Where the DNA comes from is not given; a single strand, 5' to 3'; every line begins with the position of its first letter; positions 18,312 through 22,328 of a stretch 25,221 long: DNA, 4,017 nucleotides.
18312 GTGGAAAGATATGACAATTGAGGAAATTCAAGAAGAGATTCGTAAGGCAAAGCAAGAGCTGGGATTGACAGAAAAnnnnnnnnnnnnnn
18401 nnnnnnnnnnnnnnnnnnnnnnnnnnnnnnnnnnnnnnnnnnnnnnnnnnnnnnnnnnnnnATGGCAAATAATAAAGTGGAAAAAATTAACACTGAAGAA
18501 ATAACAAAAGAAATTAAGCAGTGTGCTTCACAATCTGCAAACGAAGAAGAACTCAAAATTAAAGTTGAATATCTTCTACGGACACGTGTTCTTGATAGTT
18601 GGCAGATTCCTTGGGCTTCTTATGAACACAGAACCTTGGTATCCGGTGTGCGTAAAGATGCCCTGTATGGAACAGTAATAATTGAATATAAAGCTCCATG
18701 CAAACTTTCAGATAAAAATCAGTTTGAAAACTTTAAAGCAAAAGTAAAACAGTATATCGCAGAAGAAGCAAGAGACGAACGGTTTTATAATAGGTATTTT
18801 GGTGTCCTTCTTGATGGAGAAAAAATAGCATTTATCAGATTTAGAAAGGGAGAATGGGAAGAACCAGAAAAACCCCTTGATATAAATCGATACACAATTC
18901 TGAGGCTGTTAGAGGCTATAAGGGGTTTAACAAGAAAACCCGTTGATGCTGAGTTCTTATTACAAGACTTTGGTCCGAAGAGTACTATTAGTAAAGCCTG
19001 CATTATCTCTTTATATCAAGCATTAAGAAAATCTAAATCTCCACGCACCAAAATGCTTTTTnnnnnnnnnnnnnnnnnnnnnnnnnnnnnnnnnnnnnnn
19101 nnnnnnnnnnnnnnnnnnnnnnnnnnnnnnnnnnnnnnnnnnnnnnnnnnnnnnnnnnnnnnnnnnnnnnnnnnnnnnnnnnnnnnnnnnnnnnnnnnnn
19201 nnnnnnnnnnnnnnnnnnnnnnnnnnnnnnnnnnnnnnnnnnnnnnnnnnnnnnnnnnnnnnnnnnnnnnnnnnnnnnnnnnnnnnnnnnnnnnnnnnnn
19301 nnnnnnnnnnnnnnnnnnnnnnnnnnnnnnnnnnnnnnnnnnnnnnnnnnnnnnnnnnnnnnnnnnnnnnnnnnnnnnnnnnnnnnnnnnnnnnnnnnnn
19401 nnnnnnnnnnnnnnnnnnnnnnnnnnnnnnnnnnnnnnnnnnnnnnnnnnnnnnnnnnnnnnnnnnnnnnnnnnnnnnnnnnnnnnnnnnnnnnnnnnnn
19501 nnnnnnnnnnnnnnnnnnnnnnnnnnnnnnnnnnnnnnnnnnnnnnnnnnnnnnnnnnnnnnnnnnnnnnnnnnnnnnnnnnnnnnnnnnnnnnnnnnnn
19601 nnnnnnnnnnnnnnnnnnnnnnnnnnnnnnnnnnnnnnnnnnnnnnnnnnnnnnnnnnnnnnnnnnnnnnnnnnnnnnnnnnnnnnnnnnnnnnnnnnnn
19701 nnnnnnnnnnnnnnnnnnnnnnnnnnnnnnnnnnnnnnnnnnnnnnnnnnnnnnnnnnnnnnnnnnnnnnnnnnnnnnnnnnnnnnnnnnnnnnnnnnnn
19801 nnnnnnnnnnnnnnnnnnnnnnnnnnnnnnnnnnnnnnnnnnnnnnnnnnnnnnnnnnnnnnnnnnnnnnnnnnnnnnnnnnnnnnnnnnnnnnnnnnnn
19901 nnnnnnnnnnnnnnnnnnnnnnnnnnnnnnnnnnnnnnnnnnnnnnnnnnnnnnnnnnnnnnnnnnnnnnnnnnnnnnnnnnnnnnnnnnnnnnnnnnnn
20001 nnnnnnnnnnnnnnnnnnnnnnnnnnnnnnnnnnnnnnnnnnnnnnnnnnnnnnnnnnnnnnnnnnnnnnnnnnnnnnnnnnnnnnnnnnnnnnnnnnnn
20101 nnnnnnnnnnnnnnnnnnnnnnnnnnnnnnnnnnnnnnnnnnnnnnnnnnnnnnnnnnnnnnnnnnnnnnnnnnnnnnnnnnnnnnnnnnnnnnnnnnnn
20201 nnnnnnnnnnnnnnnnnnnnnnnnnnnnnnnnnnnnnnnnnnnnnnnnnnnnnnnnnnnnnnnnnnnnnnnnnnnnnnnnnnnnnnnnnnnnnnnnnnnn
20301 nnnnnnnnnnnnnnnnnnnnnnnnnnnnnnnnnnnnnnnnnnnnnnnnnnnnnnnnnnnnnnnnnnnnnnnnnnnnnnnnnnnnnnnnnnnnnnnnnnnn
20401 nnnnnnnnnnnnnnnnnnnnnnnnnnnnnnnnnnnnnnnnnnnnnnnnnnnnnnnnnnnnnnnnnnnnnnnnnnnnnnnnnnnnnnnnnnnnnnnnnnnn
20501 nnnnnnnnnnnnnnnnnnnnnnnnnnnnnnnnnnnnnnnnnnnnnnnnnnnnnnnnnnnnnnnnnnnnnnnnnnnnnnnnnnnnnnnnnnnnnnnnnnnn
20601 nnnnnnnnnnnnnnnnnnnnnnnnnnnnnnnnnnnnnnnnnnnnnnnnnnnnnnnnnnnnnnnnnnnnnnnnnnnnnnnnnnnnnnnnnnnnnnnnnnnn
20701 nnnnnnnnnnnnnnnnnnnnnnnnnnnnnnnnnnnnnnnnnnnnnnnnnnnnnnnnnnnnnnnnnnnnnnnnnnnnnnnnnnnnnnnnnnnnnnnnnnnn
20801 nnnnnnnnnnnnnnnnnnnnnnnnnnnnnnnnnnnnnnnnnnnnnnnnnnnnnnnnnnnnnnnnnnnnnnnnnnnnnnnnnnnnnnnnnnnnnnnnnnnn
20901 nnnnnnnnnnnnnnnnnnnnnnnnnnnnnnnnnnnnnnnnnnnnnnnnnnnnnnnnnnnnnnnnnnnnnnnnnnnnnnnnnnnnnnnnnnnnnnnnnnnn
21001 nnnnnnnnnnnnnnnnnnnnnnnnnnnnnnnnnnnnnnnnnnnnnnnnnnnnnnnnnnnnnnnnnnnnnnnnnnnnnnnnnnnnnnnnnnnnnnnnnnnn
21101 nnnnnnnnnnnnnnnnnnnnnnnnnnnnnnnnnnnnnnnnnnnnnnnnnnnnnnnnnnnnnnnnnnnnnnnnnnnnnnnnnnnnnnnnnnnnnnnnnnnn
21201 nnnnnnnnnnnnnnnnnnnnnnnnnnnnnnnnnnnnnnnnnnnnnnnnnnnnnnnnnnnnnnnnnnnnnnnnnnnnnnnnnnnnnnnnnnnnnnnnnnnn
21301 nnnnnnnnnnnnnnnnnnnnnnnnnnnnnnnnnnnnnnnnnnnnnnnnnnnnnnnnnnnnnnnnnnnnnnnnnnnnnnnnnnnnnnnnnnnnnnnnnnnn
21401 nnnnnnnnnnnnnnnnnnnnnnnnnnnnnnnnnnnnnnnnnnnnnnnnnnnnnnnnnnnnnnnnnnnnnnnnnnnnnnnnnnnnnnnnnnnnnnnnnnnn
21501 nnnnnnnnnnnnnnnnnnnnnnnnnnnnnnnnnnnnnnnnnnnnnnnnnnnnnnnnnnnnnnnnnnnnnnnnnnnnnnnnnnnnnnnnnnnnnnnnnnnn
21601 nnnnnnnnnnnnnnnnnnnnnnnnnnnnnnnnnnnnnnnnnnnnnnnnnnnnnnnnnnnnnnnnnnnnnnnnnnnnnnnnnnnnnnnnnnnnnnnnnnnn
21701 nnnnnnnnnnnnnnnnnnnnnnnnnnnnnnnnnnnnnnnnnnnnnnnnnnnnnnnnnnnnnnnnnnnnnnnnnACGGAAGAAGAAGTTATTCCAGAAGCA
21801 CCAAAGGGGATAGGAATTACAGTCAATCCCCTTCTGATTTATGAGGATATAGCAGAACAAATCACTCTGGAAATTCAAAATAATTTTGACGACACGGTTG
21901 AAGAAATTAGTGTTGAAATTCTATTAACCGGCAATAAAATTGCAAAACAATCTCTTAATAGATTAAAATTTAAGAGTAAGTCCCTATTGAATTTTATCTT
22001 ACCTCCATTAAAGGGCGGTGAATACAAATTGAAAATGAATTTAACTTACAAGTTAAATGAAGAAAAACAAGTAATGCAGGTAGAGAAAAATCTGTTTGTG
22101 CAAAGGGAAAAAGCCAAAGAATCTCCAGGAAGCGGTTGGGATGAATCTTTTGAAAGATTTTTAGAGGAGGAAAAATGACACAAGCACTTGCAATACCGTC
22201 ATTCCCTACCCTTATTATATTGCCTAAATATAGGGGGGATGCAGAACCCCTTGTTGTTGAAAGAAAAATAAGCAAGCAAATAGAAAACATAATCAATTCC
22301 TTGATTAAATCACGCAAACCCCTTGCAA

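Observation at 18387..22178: The methyltransferase is PglX-sized but carries an MmeI-type nuclease motif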

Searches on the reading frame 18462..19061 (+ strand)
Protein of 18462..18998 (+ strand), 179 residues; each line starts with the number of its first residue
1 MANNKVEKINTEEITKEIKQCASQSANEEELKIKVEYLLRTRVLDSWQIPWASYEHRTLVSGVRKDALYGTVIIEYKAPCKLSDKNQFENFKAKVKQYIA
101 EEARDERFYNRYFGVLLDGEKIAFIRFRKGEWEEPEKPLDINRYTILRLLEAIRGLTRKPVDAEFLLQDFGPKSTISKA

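Call 43: search_protein_families(library=pfam, proteins=[window:18462-18998:+], max_evalue=10)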
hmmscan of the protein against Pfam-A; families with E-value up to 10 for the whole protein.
window:18462-18998:+ (179 aa): 0 families

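Call 48: predict_structure(alignment_id=A2)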
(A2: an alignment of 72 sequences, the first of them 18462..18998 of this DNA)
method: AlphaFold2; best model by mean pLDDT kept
length: 179 residues; sequences in the alignment: 72
mean_pLDDT: 85.5   pTM: 0.78
mean pLDDT of the five models: 85.5, 84.3, 82.8, 82.0, 80.8
residues with pLDDT >= 90: 109; 70-90: 36; 50-70: 28; < 50: 6
segments of 3 or more residues with pLDDT < 50: 1-6
pLDDT, mean of each block of 10 residues (from residue 1): 55 97 97 94 84 61 63 95 98 96 91 96 96 97 96 77 72 72
secondary structure, 60 per line:
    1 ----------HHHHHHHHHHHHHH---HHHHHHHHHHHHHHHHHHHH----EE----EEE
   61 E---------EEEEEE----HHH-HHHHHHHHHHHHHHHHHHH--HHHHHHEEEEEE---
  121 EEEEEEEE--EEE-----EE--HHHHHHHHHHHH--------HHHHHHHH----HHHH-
elements in order: H11-24 H28-47 E58-61 E71-76 H85-103 H106-111 E112-117 E121-128 E131-133 H143-154 H163-170 H175-178
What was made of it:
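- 18462..18941 (+): N-terminal nuclease domain, residues 26-185. Candidate catalytic residues are E80 (18624-18626), D91 (18657-18659), E100 and K102 (18684-18692). The alpha/beta model has pLDDT 85.5 (call 48).
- On PD-(D/E)xK nuclease fold (N-terminal domain): The model has VIIEYK on a strand followed by a long helix (call 48).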

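Call 50: fold_search(model_id=the predicted structure, library=pdb)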
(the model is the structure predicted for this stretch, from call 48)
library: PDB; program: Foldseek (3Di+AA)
matches with E <= 10: 531; with E <= 0.001: 0
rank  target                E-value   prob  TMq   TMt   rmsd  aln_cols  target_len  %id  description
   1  7ml7_A                1.2e-02  0.51  0.26  0.05  22.3       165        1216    7  Structural basis for CSPG4 as a receptor for TcdB and a therapeutic target in Clostridioides difficile infection (released 2021-06-09)
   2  5kew_E                1.4e-02  0.72  0.19  0.35   9.9        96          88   14  Vibrio parahaemolyticus VtrA/VtrC complex bound to the bile salt taurodeoxycholate (released 2016-07-20)
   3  3s1s                  2.2e-02  0.77  0.37  0.10  12.7       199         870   14  Characterization and crystal structure of the type IIG restriction endonuclease BpuSI (released 2011-07-13)
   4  9olf_s                2.3e-02  0.77  0.29  0.15   8.8       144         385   11  Membrane-associated human mitoribosome in complex with TACO1 (released 2026-02-18)
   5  9uwh_s                2.5e-02  0.80  0.29  0.15   9.4       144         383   11  human mitoribosome trapped by retapamulin (released 2025-10-29)
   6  5kev_A                2.8e-02  0.60  0.22  0.37  10.6       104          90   13  Vibrio parahaemolyticus VtrA/VtrC complex (released 2016-07-20)
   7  5kew_A                4.9e-02  0.51  0.20  0.36  10.3        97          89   12  Vibrio parahaemolyticus VtrA/VtrC complex bound to the bile salt taurodeoxycholate (released 2016-07-20)
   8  6q1h_A                1.0e-01  0.66  0.45  0.36   9.1       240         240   10  Structure of P. aeruginosa ATCC27853 NucC, cAAA-bound form (released 2019-12-25)
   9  6q1h_G                1.2e-01  0.63  0.45  0.36   9.1       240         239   10  Structure of P. aeruginosa ATCC27853 NucC, cAAA-bound form (released 2019-12-25)
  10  6p7p_A                1.3e-01  0.51  0.41  0.33  10.1       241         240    8  Structure of E. coli MS115-1 NucC, cAAA-bound form (released 2019-12-25)
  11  7o9m_s                1.9e-01  0.38  0.29  0.16   9.2       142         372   11  Human mitochondrial ribosome large subunit assembly intermediate with MTERF4-NSUN4, MRM2, MTG1 and the MALSU module (released 2021-06-30)
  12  3h4r                  2.1e-01  0.08  0.21  0.18  18.6       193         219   10  Crystal structure of E. coli RecE exonuclease (released 2009-05-26)
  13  6g2d_B                2.3e-01  0.21  0.34  0.14   8.7       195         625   10  Citrate-induced acetyl-CoA carboxylase (ACC-Cit) filament at 5.4 A resolution (released 2018-06-13)
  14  9hcd_s                2.3e-01  0.15  0.21  0.13   9.4       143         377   12  Mouse mitoribosome large subunit assembly intermediate (with uL16m) bound to MRM3-dimer, DDX28 and the MALSU-L0R8F8-mt (released 2025-06-11)
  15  8cht_B                2.5e-01  0.08  0.17  0.21  16.9       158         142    6  Crystal structure of human PURA (fragment Glu57-Glu212, PUR repeat I and II) (released 2024-02-21)
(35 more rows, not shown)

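Call 53: search_protein_families(library=pfam, alignment_id=A3, max_evalue=5)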
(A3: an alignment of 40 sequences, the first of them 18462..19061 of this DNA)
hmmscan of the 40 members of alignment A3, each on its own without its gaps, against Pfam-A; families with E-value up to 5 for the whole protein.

A. member 1, window:18462-19061:+ (200 aa): 0 families

B. families by the number of members that match (of 40 scanned): 33 families (the first 25 are shown)
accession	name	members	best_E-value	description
PF22350.2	Int_EF-hand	2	0.0064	Internalin, EF-hand domain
PF11225.14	DUF3024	2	0.021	Domain of unknown function (DUF3024)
PF23973.1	DUF7299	2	0.039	Family of unknown function (DUF7299)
PF09058.15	L27_1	1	0.00033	L27_1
PF22120.2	T6SS_Tse3_N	1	0.00053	T6SS, Peptidoglycan muramidase Tse3, N-terminal domain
PF20464.3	MmeI_N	1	0.00055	MmeI, N-terminal domain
PF19956.5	EAD2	1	0.0035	Effector-associated domain 2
PF25825.1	SAPC2_N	1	0.0062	SAPC2 EF-hand like N-terminal domain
PF21785.3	Bflower_2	1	0.019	5-fold beta-flower protein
PF08011.17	PDDEXK_9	1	0.019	PD-(D/E)XK nuclease superfamily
PF09838.14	DUF2065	1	0.02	Uncharacterized protein conserved in bacteria (DUF2065)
PF07977.19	FabA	1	0.021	FabA-like domain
PF07676.18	PD40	1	0.024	WD40-like Beta Propeller Repeat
PF23653.1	DUF7149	1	0.031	Domain of unknown function (DUF7149)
PF18918.5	DUF5669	1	0.032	Family of unknown function (DUF5669)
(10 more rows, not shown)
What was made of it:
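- On PD-(D/E)xK nuclease fold (N-terminal domain): One relative matches Pfam MmeI_N at 5.5e-4 and another matches PDDEXK_9 at 0.019 (call 53).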

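Call 94: fold_search(model_id=the predicted structure, library=viral)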
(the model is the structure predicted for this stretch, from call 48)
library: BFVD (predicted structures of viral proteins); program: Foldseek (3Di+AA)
matches with E <= 10: 870; with E <= 0.001: 0
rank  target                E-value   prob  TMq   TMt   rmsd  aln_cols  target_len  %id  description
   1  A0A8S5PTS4            3.3e-03  0.93  0.34  0.10   8.6       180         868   13  site-specific DNA-methyltransferase (adenine-specific) [Siphoviridae sp. ct0yh16]
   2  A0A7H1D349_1          2.0e-02  0.41  0.30  0.08  20.6       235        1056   14  RNA-directed RNA polymerase L [Frankliniella occidentalis associated peribunyavirus-like virus 2]
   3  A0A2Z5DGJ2            2.6e-02  0.72  0.30  0.40   9.1       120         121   18  PURF24 [African swine fever virus]
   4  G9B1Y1                2.9e-02  0.21  0.17  0.21  15.8       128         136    7  Gp230 [Bacillus phage W.Ph.]
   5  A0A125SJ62            3.8e-02  0.35  0.26  0.29  15.0       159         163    8  (no name in the UniProt tables at hand)
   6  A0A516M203            4.0e-02  0.13  0.20  0.17  21.3       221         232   10  (no name in the UniProt tables at hand)
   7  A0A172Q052            4.3e-02  0.33  0.29  0.20  20.1       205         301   12  Uncharacterized protein [Acinetobacter phage vB_AbaM_ME3]
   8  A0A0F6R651            4.3e-02  0.28  0.25  0.26  15.0       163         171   12  Uncharacterized protein [Sinorhizobium phage phiM9]
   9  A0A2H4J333            4.9e-02  0.44  0.27  0.25  11.0       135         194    7  Uncharacterized protein [uncultured Caudovirales phage]
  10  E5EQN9                5.5e-02  0.15  0.23  0.19  12.4       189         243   14  (no name in the UniProt tables at hand)
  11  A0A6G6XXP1            5.9e-02  0.10  0.15  0.11  12.7       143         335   15  Uncharacterized protein [Ochrobactrum phage vB_OspP_OH]
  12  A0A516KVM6            6.2e-02  0.25  0.24  0.14  12.8       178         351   10  (no name in the UniProt tables at hand)
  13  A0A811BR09            8.5e-02  0.57  0.41  0.21  10.0       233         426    8  DUF5898 domain-containing protein [Pandoravirus japonicus]
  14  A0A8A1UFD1            8.5e-02  0.33  0.27  0.08   7.4       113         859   12  PA859L [African swine fever virus]
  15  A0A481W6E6            8.5e-02  0.13  0.17  0.11  13.4       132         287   15  Guanylate kinase [Fusobacterium phage Fnu1]
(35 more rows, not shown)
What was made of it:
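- On PD-(D/E)xK nuclease fold (N-terminal domain): 0.93) (calls 50, 94).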

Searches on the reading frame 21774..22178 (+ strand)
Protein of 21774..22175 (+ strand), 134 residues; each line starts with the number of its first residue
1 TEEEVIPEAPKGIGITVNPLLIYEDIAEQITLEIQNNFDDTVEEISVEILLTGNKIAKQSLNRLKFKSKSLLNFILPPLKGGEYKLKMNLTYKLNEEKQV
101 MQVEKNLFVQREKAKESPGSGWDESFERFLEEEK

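Call 43: search_protein_families(library=pfam, proteins=[window:21780-22178:+], max_evalue=10)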
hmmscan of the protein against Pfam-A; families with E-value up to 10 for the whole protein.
window:21780-22178:+ (132 aa): 3 families
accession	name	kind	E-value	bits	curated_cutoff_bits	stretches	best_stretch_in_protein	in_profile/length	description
PF11797.14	WxLIP_HBD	-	0.00071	20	28.9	1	25-114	42-135/138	WxL Interacting Protein, host binding domain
PF07705.17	CARDB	-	0.0043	17.7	22.7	1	21-87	16-82/101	CARDB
PF05679.22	CHGN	-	0.021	14.1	23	1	24-110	155-242/512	Chondroitin N-acetylgalactosaminyltransferase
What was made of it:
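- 21774..22175 (+): C-terminal tail, residues 1130-1263: an acidic linker followed by a seven-strand beta-sandwich (about residues 1142-1238). This is the proposed docking domain for the short BrxL. Weak Pfam matches to CARDB and WxLIP_HBD (call 43).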

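Call 91: search_protein_representatives(protein=window:21774-22175:+)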
Query: 134 residues. Proteins with E-value up to 0.001 (for the whole library): 14; up to 1e-10: 3; up to 1e-30: 0. The best 14 are listed.
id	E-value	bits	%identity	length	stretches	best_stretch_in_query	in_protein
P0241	1.7e-22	96.1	43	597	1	2-131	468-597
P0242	3.5e-12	62.8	32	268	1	2-116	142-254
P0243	7.1e-12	61.8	36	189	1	2-130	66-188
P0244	3.6e-09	53.1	29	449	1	2-117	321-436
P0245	1.2e-08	51.4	28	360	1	3-118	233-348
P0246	1.9e-08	50.7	35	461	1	2-115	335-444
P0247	4.6e-08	49.5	34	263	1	2-128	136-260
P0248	8.3e-08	48.7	30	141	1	2-125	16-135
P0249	2.4e-07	47.2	31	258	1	11-130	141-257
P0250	3.1e-07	46.8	34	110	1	22-131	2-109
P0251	1.6e-06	44.6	29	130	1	12-127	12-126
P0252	2.4e-06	43.9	40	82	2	72-110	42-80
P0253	1.2e-05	41.7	27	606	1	2-131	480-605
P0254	3.5e-04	37.0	29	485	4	28-100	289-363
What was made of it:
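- Closest known: PglX. Different: The tail is a 134-residue beta-sandwich that matched no protein of PglX size (call 91).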
